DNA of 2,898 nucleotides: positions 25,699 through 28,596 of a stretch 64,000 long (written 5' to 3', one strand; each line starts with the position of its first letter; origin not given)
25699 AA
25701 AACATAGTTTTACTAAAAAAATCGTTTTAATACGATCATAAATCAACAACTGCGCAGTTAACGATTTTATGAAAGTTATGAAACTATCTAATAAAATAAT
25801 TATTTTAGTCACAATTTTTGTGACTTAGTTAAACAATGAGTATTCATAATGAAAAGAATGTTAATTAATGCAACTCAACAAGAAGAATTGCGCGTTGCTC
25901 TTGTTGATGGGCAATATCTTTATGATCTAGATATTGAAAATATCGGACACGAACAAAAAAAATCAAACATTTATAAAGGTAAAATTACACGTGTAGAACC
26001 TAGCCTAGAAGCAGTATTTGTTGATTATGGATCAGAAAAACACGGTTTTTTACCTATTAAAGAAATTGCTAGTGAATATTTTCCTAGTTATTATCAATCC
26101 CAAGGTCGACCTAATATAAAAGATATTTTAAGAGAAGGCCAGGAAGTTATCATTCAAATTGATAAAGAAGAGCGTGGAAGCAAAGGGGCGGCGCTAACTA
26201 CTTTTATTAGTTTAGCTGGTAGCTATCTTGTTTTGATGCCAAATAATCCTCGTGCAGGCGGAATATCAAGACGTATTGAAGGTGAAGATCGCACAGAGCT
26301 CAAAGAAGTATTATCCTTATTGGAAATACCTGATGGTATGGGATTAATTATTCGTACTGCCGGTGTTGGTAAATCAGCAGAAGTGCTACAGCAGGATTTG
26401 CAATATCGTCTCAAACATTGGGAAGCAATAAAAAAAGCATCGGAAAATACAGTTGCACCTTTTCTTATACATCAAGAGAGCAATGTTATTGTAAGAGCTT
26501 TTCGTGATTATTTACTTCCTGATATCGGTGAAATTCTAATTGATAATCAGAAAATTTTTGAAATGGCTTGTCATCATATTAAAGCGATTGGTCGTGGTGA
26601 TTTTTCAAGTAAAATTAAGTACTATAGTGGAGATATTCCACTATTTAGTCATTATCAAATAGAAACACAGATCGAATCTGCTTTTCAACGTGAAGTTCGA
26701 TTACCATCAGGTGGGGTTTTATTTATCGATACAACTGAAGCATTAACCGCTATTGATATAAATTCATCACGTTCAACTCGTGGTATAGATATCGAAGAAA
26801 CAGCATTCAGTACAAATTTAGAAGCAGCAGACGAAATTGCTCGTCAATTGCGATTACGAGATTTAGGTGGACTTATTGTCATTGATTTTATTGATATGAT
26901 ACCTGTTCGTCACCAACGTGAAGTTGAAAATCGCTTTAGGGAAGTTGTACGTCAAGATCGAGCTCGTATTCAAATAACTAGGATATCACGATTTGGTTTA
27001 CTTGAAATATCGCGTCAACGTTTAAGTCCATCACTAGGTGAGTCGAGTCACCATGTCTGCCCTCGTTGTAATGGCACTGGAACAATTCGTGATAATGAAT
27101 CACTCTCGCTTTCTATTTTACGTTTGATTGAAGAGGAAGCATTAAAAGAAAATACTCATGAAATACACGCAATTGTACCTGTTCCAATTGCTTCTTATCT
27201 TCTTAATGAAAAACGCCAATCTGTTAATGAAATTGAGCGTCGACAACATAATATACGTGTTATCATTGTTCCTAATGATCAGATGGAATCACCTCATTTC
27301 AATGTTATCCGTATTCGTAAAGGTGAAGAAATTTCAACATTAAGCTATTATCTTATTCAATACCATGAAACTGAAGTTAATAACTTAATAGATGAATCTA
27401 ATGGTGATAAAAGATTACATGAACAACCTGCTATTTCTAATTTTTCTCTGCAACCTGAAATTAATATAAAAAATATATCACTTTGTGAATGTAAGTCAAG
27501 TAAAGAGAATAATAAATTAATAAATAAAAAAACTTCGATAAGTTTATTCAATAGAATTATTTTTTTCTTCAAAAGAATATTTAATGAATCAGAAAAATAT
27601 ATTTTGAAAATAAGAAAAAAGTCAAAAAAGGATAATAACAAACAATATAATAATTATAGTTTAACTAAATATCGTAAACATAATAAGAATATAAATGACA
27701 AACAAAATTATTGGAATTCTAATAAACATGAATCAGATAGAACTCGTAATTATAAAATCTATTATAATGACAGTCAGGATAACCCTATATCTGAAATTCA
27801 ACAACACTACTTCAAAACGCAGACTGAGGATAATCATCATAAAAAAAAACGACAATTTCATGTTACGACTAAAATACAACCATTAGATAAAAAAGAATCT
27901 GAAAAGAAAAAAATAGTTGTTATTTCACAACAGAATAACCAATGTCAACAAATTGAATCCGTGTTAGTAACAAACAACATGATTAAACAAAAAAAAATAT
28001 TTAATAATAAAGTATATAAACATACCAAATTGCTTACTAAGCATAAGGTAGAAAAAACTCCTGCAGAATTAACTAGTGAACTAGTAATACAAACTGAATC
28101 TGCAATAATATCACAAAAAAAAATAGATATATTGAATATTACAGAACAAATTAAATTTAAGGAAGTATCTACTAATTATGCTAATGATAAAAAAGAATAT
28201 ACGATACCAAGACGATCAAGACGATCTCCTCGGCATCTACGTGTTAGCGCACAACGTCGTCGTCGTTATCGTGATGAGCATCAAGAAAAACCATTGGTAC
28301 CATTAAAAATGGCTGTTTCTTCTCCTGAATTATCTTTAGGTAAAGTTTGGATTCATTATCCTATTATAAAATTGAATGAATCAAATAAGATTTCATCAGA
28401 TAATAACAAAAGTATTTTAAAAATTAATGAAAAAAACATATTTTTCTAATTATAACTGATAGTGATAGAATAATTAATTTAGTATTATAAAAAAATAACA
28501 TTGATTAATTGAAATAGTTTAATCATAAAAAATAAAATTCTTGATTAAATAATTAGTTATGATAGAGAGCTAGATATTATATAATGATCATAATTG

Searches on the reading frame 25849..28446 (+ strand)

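Call 46: search_protein_families(library=ncbifam, proteins=[window:25849-28446:+], max_evalue=0.00001)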
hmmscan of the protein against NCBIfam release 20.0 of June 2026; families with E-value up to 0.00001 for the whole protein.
window:25849-28446:+ (866 aa): 5 families
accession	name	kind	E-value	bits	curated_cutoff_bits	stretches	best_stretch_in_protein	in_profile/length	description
NF008074.0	PRK10811.1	equivalog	0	1332.9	908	1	1-853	1-854/1068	ribonuclease E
TIGR00757.1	RNaseEG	subfamily_domain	9.2e-163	542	325.95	1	13-425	1-415/415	Rne/Rng family ribonuclease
NF008689.0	PRK11712.1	equivalog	1.3e-94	317.4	594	1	3-463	4-464/489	ribonuclease G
NF052586.1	RnaseECyano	equivalog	1e-76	258.7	900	1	32-416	29-409/619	ribonuclease E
NF052588.1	RnaseEMycob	equivalog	1.7e-70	237.9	1400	1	39-413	364-746/945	ribonuclease E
